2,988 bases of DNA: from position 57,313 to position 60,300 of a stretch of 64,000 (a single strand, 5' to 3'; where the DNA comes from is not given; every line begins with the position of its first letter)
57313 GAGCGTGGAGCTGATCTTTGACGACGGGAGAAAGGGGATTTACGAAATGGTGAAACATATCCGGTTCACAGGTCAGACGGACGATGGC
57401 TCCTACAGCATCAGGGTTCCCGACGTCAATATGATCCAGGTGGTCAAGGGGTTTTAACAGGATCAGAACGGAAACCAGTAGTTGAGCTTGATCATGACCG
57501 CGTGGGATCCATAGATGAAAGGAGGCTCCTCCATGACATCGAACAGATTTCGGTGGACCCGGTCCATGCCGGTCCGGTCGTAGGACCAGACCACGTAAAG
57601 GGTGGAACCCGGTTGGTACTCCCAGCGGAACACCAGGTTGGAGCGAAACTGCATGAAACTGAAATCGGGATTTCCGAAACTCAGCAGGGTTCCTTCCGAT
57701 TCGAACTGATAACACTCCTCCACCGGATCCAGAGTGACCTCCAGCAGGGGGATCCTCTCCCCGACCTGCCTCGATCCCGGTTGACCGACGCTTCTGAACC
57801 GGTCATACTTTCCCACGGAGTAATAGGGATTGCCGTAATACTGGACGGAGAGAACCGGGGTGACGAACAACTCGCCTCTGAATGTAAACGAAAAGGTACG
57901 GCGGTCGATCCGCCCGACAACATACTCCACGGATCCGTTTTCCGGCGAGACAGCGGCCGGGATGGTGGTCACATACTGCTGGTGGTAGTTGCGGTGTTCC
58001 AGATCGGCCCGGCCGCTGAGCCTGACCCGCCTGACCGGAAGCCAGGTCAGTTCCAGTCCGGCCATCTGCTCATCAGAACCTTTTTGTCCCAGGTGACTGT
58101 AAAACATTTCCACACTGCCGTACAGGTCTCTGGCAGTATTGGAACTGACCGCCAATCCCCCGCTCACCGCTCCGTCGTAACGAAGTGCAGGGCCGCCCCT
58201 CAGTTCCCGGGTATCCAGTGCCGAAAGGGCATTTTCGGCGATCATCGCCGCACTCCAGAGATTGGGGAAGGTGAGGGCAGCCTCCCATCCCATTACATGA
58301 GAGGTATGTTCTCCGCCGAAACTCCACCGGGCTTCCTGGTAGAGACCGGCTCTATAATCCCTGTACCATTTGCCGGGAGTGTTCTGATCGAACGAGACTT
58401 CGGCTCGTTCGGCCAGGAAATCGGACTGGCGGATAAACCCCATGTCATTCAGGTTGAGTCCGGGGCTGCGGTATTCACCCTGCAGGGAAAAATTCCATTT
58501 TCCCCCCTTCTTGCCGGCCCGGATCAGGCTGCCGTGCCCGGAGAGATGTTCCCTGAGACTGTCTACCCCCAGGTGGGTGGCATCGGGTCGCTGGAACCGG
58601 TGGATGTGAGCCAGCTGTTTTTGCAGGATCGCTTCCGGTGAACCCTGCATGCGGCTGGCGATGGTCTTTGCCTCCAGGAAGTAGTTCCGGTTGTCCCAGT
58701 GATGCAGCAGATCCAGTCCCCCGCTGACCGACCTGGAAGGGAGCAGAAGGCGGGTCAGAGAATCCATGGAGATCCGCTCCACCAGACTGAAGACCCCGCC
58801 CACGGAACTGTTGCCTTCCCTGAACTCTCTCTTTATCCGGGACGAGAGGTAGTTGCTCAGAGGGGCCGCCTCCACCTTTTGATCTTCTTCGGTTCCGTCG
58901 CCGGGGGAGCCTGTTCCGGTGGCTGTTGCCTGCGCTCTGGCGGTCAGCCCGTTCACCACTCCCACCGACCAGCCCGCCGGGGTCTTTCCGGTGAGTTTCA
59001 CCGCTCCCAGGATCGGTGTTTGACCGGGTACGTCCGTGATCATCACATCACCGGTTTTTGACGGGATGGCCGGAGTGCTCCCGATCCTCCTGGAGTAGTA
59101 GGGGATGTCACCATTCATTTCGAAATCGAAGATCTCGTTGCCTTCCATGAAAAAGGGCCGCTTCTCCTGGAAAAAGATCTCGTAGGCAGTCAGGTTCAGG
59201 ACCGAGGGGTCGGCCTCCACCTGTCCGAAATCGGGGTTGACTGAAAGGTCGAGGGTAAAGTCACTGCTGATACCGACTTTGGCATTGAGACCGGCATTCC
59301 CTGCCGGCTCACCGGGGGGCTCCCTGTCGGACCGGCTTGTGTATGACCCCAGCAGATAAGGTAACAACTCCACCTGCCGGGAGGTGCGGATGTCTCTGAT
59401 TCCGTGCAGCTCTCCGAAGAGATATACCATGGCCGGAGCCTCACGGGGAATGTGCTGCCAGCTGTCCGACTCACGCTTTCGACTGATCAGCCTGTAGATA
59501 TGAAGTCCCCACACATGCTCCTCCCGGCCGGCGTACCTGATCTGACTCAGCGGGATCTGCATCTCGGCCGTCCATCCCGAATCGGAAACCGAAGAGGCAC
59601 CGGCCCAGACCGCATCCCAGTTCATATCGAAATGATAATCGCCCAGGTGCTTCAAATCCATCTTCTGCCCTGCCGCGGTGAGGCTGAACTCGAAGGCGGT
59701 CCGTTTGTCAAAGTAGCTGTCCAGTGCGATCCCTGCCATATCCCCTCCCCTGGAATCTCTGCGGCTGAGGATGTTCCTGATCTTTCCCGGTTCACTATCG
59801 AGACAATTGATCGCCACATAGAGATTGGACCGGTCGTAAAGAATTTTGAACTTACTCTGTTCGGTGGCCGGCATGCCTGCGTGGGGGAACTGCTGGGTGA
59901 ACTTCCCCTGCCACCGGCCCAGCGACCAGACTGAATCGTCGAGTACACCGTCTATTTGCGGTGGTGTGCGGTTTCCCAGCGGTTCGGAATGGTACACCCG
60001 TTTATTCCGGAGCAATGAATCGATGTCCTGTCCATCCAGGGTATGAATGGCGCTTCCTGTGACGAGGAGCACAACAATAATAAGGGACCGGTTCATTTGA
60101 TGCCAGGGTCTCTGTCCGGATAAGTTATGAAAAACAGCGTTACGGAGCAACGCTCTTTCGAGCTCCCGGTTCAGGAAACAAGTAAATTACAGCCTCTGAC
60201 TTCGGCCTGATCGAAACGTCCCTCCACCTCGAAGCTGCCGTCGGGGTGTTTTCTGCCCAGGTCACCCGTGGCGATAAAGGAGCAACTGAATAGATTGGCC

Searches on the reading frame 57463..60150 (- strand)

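Call 5: search_protein_families(library=pfam, proteins=[window:57463-60150:-], max_evalue=0.001)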
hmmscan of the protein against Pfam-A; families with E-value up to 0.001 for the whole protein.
window:57463-60150:- (895 aa): 2 families
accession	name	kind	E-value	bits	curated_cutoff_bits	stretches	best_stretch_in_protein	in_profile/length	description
PF19313.5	DUF5916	-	2e-61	208.9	22.6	1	261-892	6-562/572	Domain of unknown function (DUF5916)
PF06452.16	CBM9_1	-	6.5e-06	26.6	23.4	1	66-217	1-145/185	Carbohydrate family 9 binding domain-like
